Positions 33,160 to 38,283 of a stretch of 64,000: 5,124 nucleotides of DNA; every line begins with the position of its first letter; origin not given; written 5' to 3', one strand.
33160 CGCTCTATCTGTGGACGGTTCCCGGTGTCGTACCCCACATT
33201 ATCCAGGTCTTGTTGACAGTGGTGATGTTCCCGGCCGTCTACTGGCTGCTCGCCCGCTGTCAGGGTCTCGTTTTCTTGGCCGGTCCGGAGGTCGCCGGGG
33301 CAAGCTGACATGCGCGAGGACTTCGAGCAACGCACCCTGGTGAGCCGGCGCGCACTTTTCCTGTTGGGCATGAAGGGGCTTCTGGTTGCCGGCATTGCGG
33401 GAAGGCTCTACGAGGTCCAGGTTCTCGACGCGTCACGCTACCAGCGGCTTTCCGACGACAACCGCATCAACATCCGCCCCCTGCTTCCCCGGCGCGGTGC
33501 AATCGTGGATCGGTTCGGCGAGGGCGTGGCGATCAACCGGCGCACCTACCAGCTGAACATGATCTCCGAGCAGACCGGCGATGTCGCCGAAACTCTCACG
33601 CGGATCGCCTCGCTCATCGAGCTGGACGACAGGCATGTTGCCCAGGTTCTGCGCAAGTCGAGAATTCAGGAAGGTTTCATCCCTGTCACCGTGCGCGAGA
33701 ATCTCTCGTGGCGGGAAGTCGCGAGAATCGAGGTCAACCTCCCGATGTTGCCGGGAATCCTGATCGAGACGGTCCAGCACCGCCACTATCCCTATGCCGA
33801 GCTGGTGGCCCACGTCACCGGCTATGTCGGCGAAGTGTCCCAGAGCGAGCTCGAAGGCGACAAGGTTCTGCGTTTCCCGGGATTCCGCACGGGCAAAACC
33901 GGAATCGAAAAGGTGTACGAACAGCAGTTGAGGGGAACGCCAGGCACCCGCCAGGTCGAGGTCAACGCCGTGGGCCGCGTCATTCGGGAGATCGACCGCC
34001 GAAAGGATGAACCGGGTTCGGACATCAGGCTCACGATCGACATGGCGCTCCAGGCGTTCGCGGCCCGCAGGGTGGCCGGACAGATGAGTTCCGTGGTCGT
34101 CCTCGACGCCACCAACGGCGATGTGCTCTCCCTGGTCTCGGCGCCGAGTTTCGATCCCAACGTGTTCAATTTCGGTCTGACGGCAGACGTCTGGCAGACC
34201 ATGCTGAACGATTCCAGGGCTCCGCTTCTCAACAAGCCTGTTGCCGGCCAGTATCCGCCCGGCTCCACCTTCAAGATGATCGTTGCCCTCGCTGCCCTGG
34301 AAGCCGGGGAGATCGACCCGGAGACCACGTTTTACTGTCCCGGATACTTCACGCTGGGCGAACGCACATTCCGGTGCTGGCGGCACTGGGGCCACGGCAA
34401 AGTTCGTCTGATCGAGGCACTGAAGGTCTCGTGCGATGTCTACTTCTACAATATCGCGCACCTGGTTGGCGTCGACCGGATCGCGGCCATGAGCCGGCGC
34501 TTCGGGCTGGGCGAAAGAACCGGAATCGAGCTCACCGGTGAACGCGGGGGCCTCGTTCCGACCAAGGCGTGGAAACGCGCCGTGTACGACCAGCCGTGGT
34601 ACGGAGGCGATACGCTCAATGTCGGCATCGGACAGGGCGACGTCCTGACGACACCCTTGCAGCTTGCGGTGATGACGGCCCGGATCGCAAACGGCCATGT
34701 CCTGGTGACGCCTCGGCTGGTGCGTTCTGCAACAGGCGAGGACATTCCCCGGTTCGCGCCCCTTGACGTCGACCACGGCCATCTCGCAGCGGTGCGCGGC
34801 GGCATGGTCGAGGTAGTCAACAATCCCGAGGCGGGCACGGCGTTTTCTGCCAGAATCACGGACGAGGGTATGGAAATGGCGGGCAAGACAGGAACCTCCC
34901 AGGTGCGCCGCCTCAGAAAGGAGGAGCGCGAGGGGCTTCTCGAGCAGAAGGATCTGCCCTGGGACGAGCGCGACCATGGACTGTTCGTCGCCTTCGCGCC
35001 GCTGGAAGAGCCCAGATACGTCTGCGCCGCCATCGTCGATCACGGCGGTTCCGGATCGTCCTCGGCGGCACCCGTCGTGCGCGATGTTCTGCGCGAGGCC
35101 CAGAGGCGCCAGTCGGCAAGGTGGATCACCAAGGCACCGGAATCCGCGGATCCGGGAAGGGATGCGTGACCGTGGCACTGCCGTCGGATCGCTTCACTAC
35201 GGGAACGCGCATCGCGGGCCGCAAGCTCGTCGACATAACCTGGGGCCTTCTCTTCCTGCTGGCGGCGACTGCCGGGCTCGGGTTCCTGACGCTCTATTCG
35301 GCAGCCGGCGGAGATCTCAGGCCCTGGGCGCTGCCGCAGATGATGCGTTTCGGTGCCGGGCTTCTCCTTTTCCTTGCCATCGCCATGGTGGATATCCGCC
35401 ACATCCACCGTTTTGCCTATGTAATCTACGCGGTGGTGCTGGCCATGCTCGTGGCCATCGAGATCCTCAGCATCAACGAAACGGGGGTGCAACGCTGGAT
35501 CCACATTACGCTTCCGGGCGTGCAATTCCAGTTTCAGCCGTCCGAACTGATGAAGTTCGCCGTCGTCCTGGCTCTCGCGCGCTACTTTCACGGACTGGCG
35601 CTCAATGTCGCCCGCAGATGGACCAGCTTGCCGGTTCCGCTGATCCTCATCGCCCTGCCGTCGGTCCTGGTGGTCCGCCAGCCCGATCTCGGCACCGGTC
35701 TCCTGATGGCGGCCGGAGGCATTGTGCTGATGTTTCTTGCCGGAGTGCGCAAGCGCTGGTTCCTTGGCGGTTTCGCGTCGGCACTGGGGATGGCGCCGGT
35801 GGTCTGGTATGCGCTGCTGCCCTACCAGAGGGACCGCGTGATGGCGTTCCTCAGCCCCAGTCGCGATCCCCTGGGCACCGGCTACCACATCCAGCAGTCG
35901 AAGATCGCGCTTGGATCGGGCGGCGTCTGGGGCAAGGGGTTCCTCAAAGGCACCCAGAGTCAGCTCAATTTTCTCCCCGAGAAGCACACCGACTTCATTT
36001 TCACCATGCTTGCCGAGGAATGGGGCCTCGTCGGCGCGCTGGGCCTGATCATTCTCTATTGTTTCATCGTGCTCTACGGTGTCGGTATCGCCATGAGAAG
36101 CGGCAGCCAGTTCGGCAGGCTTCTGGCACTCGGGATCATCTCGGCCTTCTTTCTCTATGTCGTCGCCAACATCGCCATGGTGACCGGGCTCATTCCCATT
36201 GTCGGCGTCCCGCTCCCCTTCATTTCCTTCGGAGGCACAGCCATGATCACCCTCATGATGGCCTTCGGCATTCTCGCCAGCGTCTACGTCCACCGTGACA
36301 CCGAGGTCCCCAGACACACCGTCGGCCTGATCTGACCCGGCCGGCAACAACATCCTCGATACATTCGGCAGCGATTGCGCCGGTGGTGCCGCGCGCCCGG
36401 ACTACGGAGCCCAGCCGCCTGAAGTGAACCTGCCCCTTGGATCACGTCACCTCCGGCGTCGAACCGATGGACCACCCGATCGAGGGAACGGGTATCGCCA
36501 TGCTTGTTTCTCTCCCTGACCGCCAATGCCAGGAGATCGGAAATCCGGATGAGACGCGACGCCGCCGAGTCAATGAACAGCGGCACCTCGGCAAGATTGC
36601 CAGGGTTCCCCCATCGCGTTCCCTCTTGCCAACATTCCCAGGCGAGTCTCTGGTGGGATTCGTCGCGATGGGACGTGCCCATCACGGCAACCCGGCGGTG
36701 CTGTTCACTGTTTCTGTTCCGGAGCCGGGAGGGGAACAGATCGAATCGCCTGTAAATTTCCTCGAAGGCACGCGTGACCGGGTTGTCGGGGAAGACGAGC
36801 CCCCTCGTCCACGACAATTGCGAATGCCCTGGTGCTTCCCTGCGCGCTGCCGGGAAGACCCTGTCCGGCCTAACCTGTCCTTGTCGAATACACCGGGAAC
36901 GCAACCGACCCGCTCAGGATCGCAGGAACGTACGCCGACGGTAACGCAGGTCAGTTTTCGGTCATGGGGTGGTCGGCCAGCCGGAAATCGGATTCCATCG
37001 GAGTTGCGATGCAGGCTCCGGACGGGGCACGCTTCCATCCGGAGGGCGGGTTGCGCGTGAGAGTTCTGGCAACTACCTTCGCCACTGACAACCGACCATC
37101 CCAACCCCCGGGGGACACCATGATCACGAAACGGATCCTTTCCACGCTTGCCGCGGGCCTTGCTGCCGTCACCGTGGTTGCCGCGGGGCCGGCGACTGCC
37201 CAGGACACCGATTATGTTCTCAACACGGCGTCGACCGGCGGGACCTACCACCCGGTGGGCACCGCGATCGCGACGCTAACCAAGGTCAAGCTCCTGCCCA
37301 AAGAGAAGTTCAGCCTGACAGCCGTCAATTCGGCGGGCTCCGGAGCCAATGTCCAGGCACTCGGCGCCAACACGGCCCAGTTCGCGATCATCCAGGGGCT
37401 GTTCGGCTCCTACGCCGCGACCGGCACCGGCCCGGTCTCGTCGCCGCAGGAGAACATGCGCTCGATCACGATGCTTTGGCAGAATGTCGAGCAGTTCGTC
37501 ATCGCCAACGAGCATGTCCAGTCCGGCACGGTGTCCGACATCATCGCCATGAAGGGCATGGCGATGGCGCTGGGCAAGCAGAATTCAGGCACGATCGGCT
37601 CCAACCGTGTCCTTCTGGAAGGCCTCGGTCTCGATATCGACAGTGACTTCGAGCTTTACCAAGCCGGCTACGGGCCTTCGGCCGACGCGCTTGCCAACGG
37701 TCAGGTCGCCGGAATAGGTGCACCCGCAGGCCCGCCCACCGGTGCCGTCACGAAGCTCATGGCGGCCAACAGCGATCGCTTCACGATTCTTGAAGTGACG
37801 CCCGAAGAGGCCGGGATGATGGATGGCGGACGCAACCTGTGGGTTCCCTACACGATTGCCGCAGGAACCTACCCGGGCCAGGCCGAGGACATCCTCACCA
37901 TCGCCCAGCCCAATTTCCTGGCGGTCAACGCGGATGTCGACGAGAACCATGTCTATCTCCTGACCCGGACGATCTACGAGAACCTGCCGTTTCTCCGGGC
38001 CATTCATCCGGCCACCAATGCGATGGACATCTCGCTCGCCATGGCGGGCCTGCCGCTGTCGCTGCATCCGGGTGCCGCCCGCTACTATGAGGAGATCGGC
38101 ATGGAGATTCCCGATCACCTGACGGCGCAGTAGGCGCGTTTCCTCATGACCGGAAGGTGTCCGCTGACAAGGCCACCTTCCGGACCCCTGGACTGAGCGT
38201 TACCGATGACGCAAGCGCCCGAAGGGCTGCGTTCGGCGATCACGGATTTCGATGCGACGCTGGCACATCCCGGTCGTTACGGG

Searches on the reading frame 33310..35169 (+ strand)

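Call 61: search_protein_families(library=pfam, proteins=[window:33310-35169:+], max_evalue=0.00001)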
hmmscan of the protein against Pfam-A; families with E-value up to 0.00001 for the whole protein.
window:33310-35169:+ (619 aa): 2 families
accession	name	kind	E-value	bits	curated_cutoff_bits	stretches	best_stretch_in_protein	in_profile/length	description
PF00905.27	Transpeptidase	-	4.2e-62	210.5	22.1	1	261-594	2-298/299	Penicillin binding protein transpeptidase domain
PF03717.20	PBP_dimer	-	2.4e-42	145.8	24.4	1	60-228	4-179/180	Penicillin-binding Protein dimerisation domain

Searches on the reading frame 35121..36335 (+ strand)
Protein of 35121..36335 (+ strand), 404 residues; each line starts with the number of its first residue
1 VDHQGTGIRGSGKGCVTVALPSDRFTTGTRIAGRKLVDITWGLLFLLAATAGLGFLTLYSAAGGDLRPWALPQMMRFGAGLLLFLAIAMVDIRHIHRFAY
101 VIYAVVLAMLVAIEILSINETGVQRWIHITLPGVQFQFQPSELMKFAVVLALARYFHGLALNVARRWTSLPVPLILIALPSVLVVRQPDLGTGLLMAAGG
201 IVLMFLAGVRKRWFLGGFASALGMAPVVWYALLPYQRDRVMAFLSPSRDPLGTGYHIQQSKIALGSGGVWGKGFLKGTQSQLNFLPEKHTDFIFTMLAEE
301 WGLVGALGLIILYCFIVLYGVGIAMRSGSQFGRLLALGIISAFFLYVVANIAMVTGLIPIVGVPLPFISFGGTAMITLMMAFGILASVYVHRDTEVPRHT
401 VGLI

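Call 61: search_protein_families(library=pfam, proteins=[window:35121-36335:+], max_evalue=0.00001)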
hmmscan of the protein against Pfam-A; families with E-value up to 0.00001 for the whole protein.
window:35121-36335:+ (404 aa): 1 family
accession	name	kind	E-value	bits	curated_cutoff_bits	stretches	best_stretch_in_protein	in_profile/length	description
PF01098.24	FTSW_RODA_SPOVE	-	8.7e-93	311.6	26.4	1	46-392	6-354/356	Cell cycle protein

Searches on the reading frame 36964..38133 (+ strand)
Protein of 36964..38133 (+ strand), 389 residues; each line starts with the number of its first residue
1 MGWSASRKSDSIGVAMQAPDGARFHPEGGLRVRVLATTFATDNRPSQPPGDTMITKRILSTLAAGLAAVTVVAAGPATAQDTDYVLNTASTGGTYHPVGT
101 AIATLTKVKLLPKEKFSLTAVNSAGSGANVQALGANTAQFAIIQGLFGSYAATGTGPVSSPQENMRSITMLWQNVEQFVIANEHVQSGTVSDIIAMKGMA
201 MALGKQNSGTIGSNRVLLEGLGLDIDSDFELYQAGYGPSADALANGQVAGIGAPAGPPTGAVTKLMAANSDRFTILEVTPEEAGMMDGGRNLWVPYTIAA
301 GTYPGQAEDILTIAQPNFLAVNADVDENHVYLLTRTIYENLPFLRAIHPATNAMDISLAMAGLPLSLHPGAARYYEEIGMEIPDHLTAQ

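Call 61: search_protein_families(library=pfam, proteins=[window:36964-38133:+], max_evalue=0.00001)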
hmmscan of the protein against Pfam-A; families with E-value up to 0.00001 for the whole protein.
window:36964-38133:+ (389 aa): 1 family
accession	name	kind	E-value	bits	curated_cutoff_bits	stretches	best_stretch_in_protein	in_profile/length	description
PF16868.10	NMT1_3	-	5.4e-89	299.1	27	1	87-379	2-289/289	NMT1-like family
